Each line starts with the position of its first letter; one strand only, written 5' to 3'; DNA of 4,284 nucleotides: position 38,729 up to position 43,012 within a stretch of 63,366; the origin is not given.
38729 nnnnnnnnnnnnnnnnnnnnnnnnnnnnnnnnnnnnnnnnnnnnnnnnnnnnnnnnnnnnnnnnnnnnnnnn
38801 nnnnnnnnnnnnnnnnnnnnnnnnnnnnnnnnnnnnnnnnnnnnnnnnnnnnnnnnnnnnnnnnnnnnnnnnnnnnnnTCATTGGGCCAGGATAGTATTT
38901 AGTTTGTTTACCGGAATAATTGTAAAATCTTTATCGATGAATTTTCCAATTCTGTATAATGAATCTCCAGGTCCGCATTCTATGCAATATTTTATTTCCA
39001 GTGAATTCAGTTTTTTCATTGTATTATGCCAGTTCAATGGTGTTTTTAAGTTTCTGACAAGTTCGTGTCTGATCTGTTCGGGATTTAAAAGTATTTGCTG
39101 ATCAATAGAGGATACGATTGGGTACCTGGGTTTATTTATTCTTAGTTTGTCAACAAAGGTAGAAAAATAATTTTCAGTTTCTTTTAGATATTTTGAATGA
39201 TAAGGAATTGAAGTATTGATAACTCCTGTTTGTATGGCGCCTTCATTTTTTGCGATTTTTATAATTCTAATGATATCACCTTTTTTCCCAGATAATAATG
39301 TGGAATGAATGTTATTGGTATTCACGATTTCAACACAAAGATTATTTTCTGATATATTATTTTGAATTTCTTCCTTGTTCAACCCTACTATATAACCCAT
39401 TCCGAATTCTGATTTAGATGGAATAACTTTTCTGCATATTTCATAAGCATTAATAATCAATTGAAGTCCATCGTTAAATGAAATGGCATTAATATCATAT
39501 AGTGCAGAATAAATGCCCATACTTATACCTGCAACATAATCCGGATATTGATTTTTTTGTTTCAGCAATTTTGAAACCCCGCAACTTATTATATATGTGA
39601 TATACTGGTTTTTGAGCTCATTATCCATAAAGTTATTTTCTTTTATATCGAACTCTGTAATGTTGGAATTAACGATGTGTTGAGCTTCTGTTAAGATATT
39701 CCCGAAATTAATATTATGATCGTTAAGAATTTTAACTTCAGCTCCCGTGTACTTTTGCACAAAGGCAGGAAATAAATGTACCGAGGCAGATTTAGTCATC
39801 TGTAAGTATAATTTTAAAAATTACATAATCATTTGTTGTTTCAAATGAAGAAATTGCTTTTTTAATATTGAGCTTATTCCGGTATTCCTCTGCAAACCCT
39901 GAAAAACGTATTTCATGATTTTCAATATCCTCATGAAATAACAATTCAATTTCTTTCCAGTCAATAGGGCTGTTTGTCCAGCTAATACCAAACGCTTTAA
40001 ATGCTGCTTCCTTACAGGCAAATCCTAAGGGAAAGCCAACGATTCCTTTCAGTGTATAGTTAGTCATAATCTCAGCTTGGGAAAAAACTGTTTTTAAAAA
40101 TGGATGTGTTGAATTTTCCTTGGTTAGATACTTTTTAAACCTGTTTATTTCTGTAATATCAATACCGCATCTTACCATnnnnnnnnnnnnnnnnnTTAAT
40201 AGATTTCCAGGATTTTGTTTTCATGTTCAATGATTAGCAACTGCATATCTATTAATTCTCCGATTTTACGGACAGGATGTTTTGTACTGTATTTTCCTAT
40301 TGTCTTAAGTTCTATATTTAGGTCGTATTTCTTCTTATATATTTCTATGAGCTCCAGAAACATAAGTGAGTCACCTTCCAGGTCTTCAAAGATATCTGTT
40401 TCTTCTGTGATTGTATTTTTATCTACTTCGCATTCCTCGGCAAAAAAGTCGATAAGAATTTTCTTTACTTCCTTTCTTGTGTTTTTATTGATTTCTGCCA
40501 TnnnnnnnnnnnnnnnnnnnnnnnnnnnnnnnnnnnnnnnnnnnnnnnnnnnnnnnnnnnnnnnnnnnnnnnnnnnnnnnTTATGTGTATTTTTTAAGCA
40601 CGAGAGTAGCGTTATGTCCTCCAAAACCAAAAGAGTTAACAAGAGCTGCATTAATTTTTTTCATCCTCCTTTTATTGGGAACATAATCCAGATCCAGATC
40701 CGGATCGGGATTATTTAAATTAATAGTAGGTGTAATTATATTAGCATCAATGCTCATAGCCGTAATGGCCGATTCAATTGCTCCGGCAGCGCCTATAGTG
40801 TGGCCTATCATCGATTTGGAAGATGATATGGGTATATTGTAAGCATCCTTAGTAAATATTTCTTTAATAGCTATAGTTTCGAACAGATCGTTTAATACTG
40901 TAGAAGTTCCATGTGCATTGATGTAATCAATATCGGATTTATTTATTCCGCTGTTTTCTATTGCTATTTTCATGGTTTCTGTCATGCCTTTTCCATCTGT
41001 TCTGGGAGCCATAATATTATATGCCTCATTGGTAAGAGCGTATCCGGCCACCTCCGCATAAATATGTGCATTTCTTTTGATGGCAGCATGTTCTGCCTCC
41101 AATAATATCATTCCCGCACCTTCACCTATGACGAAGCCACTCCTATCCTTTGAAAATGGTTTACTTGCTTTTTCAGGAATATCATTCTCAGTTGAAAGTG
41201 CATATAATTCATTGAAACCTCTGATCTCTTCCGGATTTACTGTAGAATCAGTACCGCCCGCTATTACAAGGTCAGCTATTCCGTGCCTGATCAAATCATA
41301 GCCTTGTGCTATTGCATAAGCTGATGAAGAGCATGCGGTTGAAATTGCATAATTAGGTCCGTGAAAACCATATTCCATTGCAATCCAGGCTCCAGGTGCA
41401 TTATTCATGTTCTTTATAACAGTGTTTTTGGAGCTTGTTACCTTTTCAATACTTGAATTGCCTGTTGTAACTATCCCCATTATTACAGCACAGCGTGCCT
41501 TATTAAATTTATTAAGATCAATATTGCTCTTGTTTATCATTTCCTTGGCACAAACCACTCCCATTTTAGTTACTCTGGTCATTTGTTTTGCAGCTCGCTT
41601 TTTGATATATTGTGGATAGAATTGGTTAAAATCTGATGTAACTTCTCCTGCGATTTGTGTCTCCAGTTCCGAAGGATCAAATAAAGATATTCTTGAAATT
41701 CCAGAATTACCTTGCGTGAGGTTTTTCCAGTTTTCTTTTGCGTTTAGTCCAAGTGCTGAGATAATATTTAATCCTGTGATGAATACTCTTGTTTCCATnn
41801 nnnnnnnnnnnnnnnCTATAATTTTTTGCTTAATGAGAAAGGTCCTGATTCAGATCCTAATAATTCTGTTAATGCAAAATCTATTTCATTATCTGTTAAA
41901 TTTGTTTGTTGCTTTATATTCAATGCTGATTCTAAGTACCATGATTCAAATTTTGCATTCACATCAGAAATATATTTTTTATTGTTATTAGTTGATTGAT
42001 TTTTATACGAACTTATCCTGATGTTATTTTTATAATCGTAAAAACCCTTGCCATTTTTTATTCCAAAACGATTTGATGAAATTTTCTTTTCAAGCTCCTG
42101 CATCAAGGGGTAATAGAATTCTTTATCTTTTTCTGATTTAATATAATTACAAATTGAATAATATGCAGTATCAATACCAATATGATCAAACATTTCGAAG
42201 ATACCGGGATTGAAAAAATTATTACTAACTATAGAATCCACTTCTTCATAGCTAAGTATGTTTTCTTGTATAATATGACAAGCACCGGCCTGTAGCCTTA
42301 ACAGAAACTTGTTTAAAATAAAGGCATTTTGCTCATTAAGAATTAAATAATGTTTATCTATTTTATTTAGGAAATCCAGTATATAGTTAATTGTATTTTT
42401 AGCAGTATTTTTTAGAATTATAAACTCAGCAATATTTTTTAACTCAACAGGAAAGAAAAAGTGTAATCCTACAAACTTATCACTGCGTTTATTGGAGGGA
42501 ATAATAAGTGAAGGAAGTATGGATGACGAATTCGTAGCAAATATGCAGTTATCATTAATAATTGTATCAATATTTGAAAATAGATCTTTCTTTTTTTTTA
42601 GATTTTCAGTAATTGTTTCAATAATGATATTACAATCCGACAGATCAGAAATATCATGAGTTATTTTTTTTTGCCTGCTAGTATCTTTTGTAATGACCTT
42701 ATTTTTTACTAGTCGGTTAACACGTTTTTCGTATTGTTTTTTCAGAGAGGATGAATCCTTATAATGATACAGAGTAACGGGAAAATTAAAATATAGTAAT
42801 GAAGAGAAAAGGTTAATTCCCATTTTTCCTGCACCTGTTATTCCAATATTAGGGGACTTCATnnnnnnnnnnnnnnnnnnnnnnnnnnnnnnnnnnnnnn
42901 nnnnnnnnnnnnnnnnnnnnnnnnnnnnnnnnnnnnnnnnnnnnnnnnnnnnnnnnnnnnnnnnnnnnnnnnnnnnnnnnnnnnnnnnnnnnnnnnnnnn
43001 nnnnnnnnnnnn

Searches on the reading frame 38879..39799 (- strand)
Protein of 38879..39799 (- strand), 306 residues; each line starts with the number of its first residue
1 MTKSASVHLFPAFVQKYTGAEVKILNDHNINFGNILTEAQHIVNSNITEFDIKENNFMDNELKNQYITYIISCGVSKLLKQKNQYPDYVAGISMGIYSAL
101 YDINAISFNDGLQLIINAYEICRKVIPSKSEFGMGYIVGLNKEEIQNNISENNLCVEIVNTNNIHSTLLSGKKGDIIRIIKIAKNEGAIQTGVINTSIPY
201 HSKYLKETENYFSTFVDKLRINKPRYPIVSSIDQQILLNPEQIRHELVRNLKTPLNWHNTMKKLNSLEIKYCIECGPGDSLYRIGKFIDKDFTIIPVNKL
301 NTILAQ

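Call 9: search_protein_families(library=pfam, proteins=[window:38879-39799:-], max_evalue=0.001)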
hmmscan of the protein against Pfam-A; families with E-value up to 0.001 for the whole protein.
window:38879-39799:- (306 aa): 1 family
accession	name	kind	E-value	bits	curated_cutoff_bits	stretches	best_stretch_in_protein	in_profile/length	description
PF00698.26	Acyl_transf_1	-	6.9e-12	45.9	32.7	1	69-270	67-260/319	Acyl transferase domain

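Call 23: search_protein_families(library=ncbifam, proteins=[window:38879-39799:-], max_evalue=0.001)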
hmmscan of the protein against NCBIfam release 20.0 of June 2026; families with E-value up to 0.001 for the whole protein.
window:38879-39799:- (306 aa): 5 families
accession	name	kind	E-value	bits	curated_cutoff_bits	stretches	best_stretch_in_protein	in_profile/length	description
TIGR00128.1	fabD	equivalog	1.7e-40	139.3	260.9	1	9-286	6-284/290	ACP S-malonyltransferase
TIGR03131.1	malonate_mdcH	equivalog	4.4e-40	138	297.9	1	34-301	27-288/297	malonate decarboxylase subunit epsilon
NF045894.1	PKS_plus_SDR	equivalog_domain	6.4e-20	70.4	1740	1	35-284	564-810/1515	type I polyketide synthase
TIGR02813.1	omega_3_PfaA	subfamily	1.2e-07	28.8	1010.1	1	57-280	646-871/2582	polyketide-type polyunsaturated fatty acid synthase PfaA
NF037940.1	PKS_MbtD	equivalog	7.3e-06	24.3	1150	1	68-260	158-345/978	mycobactin polyketide synthase MbtD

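Call 33: search_solved_structures(query=window:38879-39799:-, max_evalue=0.00001, show_alignments=2)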
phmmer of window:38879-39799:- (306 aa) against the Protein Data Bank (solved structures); distinct sequences matched with E-value up to 0.00001: 27.
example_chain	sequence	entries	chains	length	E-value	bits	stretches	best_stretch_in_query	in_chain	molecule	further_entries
3tqe_A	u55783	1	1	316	2e-26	96.2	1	85-304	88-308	Malonyl-CoA-[acyl-carrier-protein] transacylase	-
3im9_A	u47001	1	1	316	4.1e-24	88.6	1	29-301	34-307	Malonyl CoA-acyl carrier protein transacylase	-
3ezo_A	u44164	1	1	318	3.7e-23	85.4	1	84-291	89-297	Malonyl CoA-acyl carrier protein transacylase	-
5ypv_A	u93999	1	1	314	2e-21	79.8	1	83-300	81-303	Malonyl CoA-acyl carrier protein transacylase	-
6smd_B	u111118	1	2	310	2.8e-21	79.3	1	76-299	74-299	Malonyl CoA-acyl carrier protein transacylase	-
5dz6_A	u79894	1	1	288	1.6e-20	76.8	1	64-295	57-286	Polyketide biosynthesis malonyl CoA-acyl carrier protein transacylase PksC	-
4rr5_A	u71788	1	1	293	1.8e-20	76.6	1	64-300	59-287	Malonyl CoA-acyl carrier protein transacylase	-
3hjv_A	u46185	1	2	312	5.8e-20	75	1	84-300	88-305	Malonyl Coa-acyl carrier protein transacylase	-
3rgi_A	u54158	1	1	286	7.9e-20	74.5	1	68-282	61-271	DisD protein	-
6apk_A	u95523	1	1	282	9e-20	74.3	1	68-281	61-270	DisD protein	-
3sbm_A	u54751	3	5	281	9.4e-20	74.3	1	68-281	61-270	DisD protein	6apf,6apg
5zk4_A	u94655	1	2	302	4.7e-19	72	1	68-282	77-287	DisD protein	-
2g1h_A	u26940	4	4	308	9.5e-19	71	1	80-299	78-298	Malonyl CoA-acyl carrier protein transacylase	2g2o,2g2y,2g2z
1mla_A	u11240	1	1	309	9.6e-19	71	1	80-299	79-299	MALONYL-COENZYME A ACYL CARRIER PROTEIN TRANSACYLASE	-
5dz7_A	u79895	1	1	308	3.6e-18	69.1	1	38-281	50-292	Polyketide biosynthesis protein PksE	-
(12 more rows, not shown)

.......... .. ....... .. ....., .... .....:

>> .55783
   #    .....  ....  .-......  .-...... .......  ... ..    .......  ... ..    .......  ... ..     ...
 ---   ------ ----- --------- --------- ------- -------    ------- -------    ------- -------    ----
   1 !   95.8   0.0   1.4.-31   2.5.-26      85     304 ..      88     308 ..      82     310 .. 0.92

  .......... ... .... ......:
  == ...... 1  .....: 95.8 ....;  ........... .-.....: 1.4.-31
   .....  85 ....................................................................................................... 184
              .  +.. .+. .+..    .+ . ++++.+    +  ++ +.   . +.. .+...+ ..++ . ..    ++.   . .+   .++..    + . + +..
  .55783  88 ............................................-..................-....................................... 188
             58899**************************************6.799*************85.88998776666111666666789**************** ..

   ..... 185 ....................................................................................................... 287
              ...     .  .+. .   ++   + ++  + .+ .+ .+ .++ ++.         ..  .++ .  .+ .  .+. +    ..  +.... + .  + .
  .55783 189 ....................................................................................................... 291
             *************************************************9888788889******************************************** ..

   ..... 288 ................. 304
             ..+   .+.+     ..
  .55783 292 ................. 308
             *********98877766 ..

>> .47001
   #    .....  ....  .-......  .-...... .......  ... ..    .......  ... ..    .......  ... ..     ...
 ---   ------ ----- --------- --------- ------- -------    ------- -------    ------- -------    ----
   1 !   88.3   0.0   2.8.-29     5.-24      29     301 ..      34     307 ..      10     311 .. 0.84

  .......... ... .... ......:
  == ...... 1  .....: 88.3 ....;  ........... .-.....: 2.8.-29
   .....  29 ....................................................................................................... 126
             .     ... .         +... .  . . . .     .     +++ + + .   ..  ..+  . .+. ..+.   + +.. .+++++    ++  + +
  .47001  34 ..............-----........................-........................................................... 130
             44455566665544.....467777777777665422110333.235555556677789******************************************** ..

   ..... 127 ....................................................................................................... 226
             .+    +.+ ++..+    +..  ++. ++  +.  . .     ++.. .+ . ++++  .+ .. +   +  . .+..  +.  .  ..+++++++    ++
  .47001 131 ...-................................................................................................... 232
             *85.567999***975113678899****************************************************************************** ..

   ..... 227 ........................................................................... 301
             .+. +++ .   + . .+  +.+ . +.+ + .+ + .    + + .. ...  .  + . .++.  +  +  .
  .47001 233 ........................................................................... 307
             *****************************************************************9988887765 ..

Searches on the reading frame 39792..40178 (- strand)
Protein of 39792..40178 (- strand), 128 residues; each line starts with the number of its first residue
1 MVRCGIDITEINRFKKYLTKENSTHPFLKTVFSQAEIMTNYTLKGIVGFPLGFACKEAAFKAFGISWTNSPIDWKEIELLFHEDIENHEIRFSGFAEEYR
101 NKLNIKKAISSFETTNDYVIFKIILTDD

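Call 9: search_protein_families(library=pfam, proteins=[window:39792-40178:-], max_evalue=0.001)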
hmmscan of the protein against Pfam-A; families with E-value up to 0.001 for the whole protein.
window:39792-40178:- (128 aa): 1 family
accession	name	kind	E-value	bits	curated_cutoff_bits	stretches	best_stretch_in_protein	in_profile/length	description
PF01648.25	ACPS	-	4.1e-07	30.5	25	1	4-91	2-88/111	4'-phosphopantetheinyl transferase superfamily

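Call 23: search_protein_families(library=ncbifam, proteins=[window:39792-40178:-], max_evalue=0.001)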
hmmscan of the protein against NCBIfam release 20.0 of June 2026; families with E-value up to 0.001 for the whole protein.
window:39792-40178:- (128 aa): 9 families
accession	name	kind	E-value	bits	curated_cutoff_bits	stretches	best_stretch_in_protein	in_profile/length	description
NF011254.0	PRK14660.1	equivalog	1.1e-11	44.8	195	1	2-126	3-124/125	holo-[acyl-carrier-protein] synthase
TIGR00556.1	pantethn_trn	domain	1.5e-11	44.5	45.35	1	3-125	4-125/128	phosphopantetheine--protein transferase domain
NF011250.0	PRK14656.1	equivalog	2.1e-11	44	175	1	4-125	5-123/126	holo-[acyl-carrier-protein] synthase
NF011251.0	PRK14657.1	equivalog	3.3e-09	36.8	165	1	2-117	3-113/123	holo-[acyl-carrier-protein] synthase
TIGR00516.1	acpS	equivalog_domain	5.5e-09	36.4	59.8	1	4-125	5-120/125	holo-ACP synthase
NF000832.0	PRK00070.3-2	equivalog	2.7e-06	27.7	107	1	2-107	3-96/116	holo-ACP synthase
NF011253.0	PRK14659.1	equivalog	2.8e-05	24.7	156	1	3-101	4-102/123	holo-[acyl-carrier-protein] synthase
NF011256.0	PRK14662.1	equivalog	0.0001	22.6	150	1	2-80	3-75/123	4'-phosphopantetheinyl transferase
NF011257.0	PRK14663.1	equivalog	0.00023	21.2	186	1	4-81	3-78/123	holo-[acyl-carrier-protein] synthase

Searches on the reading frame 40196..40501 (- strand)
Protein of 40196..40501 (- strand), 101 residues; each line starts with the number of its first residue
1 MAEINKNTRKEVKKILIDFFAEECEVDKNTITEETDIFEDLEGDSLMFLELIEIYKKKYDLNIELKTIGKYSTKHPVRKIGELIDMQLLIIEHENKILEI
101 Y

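Call 9: search_protein_families(library=pfam, proteins=[window:40196-40501:-], max_evalue=0.001)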
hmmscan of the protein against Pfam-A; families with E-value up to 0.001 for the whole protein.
window:40196-40501:- (101 aa): 1 family
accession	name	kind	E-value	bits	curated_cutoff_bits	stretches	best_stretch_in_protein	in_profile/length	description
PF00550.31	PP-binding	-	6.6e-07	29.9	20.8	1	16-68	3-54/67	Phosphopantetheine attachment site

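Call 23: search_protein_families(library=ncbifam, proteins=[window:40196-40501:-], max_evalue=0.001)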
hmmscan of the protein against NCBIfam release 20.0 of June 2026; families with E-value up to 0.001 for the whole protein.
window:40196-40501:- (101 aa): 8 families
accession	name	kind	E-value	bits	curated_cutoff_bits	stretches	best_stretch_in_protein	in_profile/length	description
NF005079.0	PRK06508.1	equivalog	8.8e-07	29.2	83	1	17-66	9-58/93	acyl carrier protein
NF002148.0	PRK00982.1-2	subfamily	8.9e-07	28.7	71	1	12-70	5-63/79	acyl carrier protein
NF002150.0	PRK00982.1-4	subfamily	2e-06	27.9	66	1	10-66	4-60/80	acyl carrier protein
NF002151.0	PRK00982.1-5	equivalog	3.3e-06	27.1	92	1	8-63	4-55/78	acyl carrier protein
TIGR00517.1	acyl_carrier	equivalog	1.6e-05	24.6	70.45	1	15-64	7-56/77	acyl carrier protein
NF003757.0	PRK05350.1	equivalog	4.8e-05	23.4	65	1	8-61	3-56/83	acyl carrier protein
NF002149.0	PRK00982.1-3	equivalog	9.2e-05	22.3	106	1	9-64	5-56/78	acyl carrier protein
NF002147.0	PRK00982.1-1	equivalog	0.00062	19.5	84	1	8-64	4-60/83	acyl carrier protein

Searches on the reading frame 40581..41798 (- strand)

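Call 9: search_protein_families(library=pfam, proteins=[window:40581-41798:-], max_evalue=0.001)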
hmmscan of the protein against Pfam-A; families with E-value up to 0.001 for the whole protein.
window:40581-41798:- (405 aa): 4 families
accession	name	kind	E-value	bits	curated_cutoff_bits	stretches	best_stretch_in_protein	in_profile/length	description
PF00109.32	ketoacyl-synt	-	4.5e-50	171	20.8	1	3-237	2-250/252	Beta-ketoacyl synthase, N-terminal domain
PF02801.28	Ketoacyl-synt_C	-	1.3e-33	115.9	20.8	1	247-361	1-118/119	Beta-ketoacyl synthase, C-terminal domain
PF00108.29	Thiolase_N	-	2.7e-05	24.1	26.4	1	136-185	65-114/260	Thiolase, N-terminal domain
PF16197.11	KAsynt_C_assoc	-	0.00074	20.3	33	0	382-404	24-46/111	Ketoacyl-synthetase C-terminal extension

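Call 23: search_protein_families(library=ncbifam, proteins=[window:40581-41798:-], max_evalue=0.001)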
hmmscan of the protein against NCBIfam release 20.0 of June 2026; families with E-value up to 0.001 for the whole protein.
window:40581-41798:- (405 aa): 37 families (the best 25 are shown)
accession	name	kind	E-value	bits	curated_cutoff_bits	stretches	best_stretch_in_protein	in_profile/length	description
TIGR03150.1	fabF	equivalog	5.4e-135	450.2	493.75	1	4-402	2-407/407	beta-ketoacyl-ACP synthase II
NF005589.0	PRK07314.1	subfamily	3.7e-130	434.4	387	1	2-404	3-412/413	beta-ketoacyl-ACP synthase II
NF004970.0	PRK06333.1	subfamily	2.4e-113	379.2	525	1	2-405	3-423/424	beta-ketoacyl-ACP synthase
NF006274.0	PRK08439.1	equivalog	4.5e-103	345.2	621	1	4-403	3-405/406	beta-ketoacyl-ACP synthase II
NF005076.0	PRK06501.1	equivalog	4e-98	329.1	629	2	139-403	158-422/425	beta-ketoacyl-ACP synthase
NF006434.0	PRK08722.1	equivalog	5.8e-89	298.8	759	1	3-403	4-413/414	beta-ketoacyl-ACP synthase II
NF005916.1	PRK07910.1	equivalog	2e-82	277.4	560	1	4-404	13-418/418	KasA/KasB family beta-ketoacyl-ACP synthase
NF006587.0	PRK09116.1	equivalog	2.2e-81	273.7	470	1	3-404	2-407/408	beta-ketoacyl-ACP synthase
NF005935.0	PRK07967.1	equivalog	3.4e-79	266.6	630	1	4-404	3-404/406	beta-ketoacyl-ACP synthase I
NF006618.0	PRK09185.1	subfamily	5.4e-79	266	407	1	3-403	3-392/394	beta-ketoacyl-ACP synthase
NF004618.0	PRK05952.1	equivalog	2.5e-75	253.8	455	1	4-403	3-382/384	beta-ketoacyl-ACP synthase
NF005490.0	PRK07103.1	equivalog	4.9e-62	210.3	445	1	3-404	4-413/414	polyketide beta-ketoacyl:acyl carrier protein synthase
NF058662.1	cispenta_AmcF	equivalog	2.9e-60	204.2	325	1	5-402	2-368/369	cispentacin biosynthesis acyltransferase subunit AmcF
NF040607.1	mycolic_Pks13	equivalog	3.9e-41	140.6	2100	1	139-404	254-526/1680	polyketide synthase Pks13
NF045894.1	PKS_plus_SDR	equivalog_domain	1.5e-38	132.1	1740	1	56-403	68-426/1515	type I polyketide synthase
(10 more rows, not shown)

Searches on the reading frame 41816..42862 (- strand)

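Call 9: search_protein_families(library=pfam, proteins=[window:41816-42862:-], max_evalue=0.001)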
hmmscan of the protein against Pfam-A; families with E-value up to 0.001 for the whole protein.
window:41816-42862:- (348 aa): 2 families
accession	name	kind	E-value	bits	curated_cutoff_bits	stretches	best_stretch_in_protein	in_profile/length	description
PF02737.24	3HCDH_N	-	9.9e-34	117.2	22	1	5-175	1-177/180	3-hydroxyacyl-CoA dehydrogenase, NAD binding domain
PF00725.27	3HCDH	-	2.8e-18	66.7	22.1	1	181-277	2-97/97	3-hydroxyacyl-CoA dehydrogenase, C-terminal domain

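Call 23: search_protein_families(library=ncbifam, proteins=[window:41816-42862:-], max_evalue=0.001)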
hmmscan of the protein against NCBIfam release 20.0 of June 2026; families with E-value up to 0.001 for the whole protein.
window:41816-42862:- (348 aa): 19 families
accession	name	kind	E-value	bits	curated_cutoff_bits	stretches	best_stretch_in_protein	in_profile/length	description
NF006143.0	PRK08293.1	equivalog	3.7e-45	154.5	312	1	4-279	5-289/291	3-hydroxyacyl-CoA dehydrogenase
NF006124.0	PRK08268.1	subfamily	3.6e-42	145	508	1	3-304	7-315/507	3-hydroxyacyl-CoA dehydrogenase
NF004474.0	PRK05808.1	subfamily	8.5e-39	133.5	408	1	4-278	4-283/283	3-hydroxybutyryl-CoA dehydrogenase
NF005715.0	PRK07530.1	equivalog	1.7e-35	122.8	420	1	5-281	6-287/292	3-hydroxybutyryl-CoA dehydrogenase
NF005875.0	PRK07819.1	subfamily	4e-34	118.3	319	1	5-277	7-286/287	3-hydroxybutyryl-CoA dehydrogenase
NF008363.0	PRK11154.1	equivalog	6.6e-34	117.1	869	1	6-289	312-588/708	fatty acid oxidation complex subunit alpha FadJ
NF008727.0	PRK11730.1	equivalog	1.1e-33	116.6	870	1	41-293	357-608/717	fatty acid oxidation complex subunit alpha FadB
NF006722.0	PRK09260.1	equivalog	5.9e-33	114.3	429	1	6-281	5-285/289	3-hydroxyacyl-CoA dehydrogenase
NF004699.0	PRK06035.1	equivalog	1.6e-31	109.6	500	1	5-270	5-278/294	3-hydroxyacyl-CoA dehydrogenase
TIGR02279.1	PaaC-3OHAcCoADH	equivalog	6.9e-30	104.3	669.4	1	5-289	7-297/503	3-hydroxyacyl-CoA dehydrogenase PaaH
TIGR02440.1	FadJ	equivalog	1.1e-28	100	968.45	1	39-287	344-587/699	fatty acid oxidation complex subunit alpha FadJ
TIGR02437.1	FadB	equivalog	1.8e-28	99.3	933.55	1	66-291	382-606/714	fatty acid oxidation complex subunit alpha FadB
TIGR02441.1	fa_ox_alpha_mit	equivalog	3e-28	98.4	964.65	1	6-290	338-626/737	fatty acid oxidation complex subunit alpha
NF052272.1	Staph_FadB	exception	1.2e-26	93.2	999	1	6-288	6-299/752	3-hydroxyacyl-CoA dehydrogenase/crotonase FadB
NF006125.0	PRK08269.1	equivalog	1.4e-24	86.8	427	1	5-294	7-312/334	3-hydroxybutyryl-CoA dehydrogenase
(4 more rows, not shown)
